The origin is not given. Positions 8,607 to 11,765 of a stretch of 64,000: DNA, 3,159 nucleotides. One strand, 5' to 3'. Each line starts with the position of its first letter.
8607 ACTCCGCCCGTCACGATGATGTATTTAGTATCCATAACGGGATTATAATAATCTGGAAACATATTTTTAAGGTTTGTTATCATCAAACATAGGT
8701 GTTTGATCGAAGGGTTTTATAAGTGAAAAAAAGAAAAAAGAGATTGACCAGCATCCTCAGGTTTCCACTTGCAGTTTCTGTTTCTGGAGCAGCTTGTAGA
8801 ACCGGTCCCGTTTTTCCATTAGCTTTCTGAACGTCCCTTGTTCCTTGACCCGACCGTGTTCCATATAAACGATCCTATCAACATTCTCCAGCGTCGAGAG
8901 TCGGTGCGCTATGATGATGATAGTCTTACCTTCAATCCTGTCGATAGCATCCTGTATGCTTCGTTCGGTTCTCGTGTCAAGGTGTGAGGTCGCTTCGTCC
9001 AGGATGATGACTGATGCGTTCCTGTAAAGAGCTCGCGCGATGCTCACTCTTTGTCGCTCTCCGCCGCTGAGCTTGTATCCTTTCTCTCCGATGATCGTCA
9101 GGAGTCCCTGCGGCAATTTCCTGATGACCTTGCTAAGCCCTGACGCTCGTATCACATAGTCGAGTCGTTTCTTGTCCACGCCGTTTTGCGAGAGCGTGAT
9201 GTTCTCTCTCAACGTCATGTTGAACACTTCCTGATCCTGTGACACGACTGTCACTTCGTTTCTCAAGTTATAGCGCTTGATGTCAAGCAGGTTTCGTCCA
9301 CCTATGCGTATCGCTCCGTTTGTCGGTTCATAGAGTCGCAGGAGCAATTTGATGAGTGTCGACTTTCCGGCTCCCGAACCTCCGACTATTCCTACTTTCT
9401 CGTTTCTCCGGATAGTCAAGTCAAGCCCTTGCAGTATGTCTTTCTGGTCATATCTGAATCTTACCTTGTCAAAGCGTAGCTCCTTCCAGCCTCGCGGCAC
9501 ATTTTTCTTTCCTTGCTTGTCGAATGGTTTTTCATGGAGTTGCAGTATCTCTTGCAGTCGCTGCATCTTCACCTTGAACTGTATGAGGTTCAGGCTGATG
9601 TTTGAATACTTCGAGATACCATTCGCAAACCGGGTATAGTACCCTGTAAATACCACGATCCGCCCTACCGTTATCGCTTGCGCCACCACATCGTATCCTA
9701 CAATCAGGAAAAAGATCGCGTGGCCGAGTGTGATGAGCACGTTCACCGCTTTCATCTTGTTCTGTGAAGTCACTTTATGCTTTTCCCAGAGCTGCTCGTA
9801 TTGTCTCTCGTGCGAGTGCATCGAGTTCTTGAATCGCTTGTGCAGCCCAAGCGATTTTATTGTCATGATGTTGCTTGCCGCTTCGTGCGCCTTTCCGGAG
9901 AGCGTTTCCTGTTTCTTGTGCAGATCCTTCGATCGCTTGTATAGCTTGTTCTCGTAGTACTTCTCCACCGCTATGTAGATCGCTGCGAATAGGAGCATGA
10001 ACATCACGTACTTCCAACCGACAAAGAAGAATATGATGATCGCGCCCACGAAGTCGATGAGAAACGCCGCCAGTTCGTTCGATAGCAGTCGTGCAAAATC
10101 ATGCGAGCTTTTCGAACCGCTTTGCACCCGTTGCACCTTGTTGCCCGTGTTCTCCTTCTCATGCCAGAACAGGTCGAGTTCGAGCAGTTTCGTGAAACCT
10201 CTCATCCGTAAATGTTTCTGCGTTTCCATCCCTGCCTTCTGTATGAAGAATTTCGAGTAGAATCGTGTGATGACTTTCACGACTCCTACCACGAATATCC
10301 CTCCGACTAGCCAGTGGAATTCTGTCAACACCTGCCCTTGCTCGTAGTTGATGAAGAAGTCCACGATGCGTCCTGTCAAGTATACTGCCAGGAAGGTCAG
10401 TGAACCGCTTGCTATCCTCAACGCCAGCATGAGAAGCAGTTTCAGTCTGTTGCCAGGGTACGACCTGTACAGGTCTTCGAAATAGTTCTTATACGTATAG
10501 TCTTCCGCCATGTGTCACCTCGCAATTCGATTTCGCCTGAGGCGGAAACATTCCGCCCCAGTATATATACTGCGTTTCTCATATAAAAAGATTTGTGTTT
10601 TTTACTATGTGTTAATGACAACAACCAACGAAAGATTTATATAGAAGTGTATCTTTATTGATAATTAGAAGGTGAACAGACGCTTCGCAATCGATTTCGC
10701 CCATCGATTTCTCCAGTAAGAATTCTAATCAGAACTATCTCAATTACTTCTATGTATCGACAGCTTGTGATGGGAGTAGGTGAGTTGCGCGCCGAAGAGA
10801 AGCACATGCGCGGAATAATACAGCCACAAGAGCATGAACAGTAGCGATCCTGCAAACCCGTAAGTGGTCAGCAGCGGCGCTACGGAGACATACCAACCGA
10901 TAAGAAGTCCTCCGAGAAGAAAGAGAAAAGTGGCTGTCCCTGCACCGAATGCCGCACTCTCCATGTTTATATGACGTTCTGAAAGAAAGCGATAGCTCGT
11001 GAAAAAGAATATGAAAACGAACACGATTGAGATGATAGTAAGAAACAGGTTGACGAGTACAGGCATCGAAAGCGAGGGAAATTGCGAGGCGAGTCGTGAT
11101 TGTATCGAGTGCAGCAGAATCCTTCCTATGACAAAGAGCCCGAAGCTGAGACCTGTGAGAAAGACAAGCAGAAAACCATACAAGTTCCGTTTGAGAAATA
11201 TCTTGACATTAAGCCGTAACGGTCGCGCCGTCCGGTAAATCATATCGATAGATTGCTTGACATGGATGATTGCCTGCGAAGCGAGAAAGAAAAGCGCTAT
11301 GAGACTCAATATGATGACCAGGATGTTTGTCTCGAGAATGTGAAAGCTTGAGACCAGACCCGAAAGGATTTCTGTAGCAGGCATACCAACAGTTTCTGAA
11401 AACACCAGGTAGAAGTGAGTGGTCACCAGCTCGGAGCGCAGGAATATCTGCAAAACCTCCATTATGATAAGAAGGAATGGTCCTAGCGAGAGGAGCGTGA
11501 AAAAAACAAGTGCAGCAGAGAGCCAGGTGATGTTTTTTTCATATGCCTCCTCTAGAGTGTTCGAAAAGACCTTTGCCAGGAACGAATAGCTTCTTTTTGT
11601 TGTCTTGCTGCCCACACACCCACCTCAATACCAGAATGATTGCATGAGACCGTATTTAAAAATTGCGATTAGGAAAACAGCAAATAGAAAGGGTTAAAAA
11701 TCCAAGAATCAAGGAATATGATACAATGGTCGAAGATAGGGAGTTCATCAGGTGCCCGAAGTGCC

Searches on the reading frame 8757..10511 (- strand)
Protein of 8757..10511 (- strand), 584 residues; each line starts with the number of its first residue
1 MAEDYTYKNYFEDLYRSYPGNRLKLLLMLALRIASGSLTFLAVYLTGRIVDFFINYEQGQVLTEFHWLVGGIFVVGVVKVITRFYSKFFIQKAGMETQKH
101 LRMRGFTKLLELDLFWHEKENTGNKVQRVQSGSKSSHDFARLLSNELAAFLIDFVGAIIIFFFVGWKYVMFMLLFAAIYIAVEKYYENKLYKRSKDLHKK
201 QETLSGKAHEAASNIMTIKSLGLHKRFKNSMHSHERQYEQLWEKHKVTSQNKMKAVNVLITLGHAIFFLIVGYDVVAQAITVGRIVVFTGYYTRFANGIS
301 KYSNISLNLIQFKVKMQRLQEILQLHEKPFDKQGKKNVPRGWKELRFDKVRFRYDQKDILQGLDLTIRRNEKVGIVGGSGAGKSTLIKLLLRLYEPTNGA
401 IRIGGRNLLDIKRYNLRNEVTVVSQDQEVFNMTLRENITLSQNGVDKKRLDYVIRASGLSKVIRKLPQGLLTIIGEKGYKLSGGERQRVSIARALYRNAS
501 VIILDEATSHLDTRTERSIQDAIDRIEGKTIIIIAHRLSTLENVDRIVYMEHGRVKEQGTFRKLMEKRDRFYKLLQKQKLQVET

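Call 72: search_protein_families(library=pfam, proteins=[window:8757-10511:-], max_evalue=0.0001)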
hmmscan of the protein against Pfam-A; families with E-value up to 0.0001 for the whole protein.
window:8757-10511:- (584 aa): 3 families
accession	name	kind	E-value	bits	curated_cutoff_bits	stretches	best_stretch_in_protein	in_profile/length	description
PF00005.33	ABC_tran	-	2.8e-33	115.9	25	1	360-509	1-137/137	ABC transporter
PF00664.28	ABC_membrane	-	3.5e-28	99.5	28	1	25-292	1-267/274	ABC transporter transmembrane region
PF02463.25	SMC_N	-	2.8e-07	30.6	40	1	373-552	27-213/220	RecF/RecN/SMC N terminal domain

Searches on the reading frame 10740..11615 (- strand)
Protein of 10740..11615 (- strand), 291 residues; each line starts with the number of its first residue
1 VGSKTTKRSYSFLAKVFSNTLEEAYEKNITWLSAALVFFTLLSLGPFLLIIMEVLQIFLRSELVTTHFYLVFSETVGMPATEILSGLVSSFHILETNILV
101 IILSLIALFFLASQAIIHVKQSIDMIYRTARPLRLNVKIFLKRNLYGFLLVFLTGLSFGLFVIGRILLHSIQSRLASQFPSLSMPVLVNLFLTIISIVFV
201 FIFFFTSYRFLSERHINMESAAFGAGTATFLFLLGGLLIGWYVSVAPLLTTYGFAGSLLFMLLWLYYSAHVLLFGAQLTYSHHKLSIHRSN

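Call 3: search_protein_families(library=pfam, proteins=[window:10740-11615:-], max_evalue=0.1)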
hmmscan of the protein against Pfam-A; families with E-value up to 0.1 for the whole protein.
window:10740-11615:- (291 aa): 1 family
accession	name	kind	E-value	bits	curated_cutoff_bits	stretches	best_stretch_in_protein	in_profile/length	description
PF03631.20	Virul_fac_BrkB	-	2.6e-29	103.1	33.7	1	26-283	2-256/259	Virulence factor BrkB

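Call 4: search_protein_families(library=ncbifam, proteins=[window:10740-11615:-], max_evalue=0.1)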
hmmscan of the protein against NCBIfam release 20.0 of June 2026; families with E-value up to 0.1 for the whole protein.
window:10740-11615:- (291 aa): 3 families
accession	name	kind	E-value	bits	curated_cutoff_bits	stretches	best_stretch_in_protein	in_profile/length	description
TIGR00765.1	yihY_not_rbn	subfamily_domain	1.1e-17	64.7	73.15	1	22-284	7-258/259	YihY family inner membrane protein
NF002457.0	PRK01637.1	equivalog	6e-13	48.6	307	1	16-283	19-275/295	virulence factor BrkB family protein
NF003256.0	PRK04214.1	equivalog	1.1e-11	44.3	500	1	26-281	29-272/412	ribonuclease BN/unknown domain fusion protein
